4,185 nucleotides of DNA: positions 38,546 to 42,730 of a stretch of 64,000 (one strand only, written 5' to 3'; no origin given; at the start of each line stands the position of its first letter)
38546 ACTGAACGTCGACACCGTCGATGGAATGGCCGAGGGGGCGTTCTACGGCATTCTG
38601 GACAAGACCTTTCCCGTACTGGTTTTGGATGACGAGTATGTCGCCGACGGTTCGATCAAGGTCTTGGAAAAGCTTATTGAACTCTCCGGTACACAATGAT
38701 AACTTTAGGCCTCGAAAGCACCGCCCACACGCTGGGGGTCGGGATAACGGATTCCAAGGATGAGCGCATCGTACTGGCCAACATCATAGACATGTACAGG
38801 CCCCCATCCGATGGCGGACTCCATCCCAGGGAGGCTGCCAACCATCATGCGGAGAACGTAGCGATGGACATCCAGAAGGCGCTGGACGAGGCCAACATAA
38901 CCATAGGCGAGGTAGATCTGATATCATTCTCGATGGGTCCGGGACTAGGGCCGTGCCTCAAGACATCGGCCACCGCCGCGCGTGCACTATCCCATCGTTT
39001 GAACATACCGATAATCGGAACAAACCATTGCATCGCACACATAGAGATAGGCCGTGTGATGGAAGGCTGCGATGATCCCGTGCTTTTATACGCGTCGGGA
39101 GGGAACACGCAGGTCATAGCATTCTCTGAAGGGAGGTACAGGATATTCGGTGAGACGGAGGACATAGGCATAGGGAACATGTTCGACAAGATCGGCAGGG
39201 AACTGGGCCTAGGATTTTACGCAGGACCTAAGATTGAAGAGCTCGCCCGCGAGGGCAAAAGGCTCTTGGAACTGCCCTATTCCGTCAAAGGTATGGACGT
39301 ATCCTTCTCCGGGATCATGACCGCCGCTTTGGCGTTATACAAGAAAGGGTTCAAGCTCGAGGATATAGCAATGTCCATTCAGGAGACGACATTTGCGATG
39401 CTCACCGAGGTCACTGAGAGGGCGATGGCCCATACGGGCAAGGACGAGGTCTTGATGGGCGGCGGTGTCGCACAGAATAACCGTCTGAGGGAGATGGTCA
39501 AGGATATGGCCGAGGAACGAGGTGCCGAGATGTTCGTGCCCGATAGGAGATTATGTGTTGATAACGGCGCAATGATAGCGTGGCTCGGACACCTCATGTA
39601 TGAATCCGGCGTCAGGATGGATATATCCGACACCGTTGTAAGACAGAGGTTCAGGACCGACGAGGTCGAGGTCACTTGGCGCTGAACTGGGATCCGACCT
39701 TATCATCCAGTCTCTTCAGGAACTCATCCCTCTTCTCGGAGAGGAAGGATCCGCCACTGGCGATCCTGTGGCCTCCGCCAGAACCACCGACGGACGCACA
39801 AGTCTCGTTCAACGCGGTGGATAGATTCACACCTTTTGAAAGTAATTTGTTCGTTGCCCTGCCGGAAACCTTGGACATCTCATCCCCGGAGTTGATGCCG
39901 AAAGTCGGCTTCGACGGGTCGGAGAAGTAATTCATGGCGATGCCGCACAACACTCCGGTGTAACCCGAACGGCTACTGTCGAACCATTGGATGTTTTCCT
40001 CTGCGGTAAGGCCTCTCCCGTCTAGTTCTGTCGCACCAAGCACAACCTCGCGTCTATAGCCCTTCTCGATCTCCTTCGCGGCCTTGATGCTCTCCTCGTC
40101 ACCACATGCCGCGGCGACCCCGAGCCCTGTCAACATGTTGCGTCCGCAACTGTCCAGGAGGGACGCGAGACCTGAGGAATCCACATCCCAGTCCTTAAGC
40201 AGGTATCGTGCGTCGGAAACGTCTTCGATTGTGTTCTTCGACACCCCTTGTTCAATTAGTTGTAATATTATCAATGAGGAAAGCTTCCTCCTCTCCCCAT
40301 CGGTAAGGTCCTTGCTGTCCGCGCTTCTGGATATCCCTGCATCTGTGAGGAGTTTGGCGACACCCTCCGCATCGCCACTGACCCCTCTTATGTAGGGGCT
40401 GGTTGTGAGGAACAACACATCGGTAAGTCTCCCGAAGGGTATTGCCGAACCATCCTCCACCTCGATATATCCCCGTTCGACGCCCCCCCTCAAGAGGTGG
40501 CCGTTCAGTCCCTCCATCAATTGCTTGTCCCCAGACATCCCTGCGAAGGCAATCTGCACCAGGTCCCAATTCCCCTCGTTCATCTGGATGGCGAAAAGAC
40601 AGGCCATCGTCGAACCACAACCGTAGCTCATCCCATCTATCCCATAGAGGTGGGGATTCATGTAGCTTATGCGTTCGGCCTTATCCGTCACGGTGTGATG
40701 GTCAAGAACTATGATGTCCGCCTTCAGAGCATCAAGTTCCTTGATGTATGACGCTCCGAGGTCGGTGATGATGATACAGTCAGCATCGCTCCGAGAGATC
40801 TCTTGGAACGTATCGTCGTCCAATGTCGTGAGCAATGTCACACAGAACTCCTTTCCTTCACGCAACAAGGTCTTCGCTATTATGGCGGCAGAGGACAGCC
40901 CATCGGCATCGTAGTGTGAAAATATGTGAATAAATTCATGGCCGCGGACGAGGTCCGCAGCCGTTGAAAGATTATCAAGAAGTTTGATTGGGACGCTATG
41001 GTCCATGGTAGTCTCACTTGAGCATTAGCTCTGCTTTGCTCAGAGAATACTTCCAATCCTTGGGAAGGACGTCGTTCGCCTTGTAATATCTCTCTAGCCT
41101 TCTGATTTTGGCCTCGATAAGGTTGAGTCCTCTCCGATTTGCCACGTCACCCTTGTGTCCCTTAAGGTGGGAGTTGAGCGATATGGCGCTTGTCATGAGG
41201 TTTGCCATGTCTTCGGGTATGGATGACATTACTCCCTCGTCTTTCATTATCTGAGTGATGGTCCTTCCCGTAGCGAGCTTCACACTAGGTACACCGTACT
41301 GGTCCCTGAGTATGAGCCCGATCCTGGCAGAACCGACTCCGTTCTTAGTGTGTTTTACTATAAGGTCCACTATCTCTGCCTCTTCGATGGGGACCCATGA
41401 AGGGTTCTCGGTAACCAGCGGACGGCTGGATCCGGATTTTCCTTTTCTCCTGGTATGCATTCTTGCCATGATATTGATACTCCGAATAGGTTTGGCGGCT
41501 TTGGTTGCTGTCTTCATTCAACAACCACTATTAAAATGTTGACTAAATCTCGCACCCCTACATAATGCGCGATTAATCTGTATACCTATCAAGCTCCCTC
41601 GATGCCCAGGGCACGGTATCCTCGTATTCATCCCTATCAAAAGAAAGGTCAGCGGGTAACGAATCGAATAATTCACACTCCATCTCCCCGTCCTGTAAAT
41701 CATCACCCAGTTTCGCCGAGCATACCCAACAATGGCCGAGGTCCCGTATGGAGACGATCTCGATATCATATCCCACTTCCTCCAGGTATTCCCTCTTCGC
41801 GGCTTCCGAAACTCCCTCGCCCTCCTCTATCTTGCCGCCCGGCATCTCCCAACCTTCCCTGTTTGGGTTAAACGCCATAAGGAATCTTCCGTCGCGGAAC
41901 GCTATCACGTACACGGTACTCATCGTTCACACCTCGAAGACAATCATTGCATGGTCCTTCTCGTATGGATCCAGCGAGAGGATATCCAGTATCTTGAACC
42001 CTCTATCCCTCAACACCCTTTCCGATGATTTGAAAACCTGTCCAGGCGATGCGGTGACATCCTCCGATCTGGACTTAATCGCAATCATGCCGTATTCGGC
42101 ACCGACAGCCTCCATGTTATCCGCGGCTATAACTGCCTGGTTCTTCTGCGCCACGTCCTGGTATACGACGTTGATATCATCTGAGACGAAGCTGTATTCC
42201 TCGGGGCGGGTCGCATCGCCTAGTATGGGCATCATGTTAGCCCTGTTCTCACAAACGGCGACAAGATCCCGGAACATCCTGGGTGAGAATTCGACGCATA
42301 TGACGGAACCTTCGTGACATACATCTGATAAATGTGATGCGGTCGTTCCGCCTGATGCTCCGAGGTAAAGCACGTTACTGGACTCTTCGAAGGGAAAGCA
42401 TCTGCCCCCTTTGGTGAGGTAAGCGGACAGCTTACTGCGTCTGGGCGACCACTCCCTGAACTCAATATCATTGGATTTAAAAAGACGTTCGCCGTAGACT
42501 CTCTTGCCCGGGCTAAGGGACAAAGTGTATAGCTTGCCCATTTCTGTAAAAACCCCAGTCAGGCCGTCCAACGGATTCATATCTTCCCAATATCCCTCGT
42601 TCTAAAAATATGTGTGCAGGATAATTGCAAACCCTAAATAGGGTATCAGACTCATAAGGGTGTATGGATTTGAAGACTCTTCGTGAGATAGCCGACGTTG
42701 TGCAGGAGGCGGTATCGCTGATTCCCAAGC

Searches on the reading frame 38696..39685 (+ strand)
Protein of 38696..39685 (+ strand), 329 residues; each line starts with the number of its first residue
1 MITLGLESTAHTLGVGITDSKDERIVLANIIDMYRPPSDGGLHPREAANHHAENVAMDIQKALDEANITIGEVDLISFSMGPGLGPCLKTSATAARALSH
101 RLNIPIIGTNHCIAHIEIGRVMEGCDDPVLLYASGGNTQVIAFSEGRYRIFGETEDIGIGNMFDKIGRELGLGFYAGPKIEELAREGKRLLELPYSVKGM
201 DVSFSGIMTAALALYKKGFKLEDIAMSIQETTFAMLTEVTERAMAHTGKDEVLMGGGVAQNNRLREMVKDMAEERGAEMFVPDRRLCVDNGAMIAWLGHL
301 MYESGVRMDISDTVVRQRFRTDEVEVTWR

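Call 94: search_protein_families(library=pfam, proteins=[window:38696-39685:+], max_evalue=0.00001)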
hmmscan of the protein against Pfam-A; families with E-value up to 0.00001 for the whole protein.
window:38696-39685:+ (329 aa): 2 families
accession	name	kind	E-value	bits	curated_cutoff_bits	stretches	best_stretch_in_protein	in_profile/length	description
PF00814.31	TsaD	-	5.1e-81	272.7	24.8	1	27-296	3-264/264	tRNA N6-adenosine threonylcarbamoyltransferase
PF22521.2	HypF_C_2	-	7.8e-13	49.2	27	1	177-291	120-236/241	Carbamoyltransferase, Kae1-like Domain, second subdomain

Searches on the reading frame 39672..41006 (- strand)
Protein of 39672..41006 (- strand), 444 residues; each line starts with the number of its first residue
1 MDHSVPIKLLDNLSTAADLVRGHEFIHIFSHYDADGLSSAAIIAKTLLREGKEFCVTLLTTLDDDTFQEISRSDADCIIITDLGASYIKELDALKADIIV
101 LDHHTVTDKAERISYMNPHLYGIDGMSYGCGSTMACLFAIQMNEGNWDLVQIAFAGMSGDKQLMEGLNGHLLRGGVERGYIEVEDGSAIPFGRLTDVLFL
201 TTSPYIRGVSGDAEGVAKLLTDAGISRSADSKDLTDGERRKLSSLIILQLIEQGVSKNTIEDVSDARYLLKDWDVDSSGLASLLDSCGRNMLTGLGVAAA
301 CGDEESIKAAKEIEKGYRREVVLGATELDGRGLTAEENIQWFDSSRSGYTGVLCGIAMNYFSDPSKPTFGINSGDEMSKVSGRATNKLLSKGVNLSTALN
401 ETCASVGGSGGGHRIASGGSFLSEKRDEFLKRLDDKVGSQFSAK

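Call 94: search_protein_families(library=pfam, proteins=[window:39672-41006:-], max_evalue=0.00001)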
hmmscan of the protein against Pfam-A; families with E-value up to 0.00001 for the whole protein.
window:39672-41006:- (444 aa): 3 families
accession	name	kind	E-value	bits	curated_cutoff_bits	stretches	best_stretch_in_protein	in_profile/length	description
PF01368.27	DHH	-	4.7e-11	43.5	28.1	1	26-140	2-103/125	DHH family, N-terminal domain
PF02272.25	DHHA1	-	2.9e-10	41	25.9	1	369-437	36-100/102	DHHA1 domain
PF21763.2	DHH_CID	-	3.3e-07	31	27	1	195-262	10-82/84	DHH-CID domain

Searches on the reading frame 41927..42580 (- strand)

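Call 94: search_protein_families(library=pfam, proteins=[window:41927-42580:-], max_evalue=0.00001)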
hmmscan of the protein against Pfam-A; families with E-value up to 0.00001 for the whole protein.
window:41927-42580:- (217 aa): 1 family
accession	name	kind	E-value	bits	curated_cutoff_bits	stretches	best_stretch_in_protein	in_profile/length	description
PF01269.23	Fibrillarin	-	5.2e-71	238.8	27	1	15-215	20-223/227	Fibrillarin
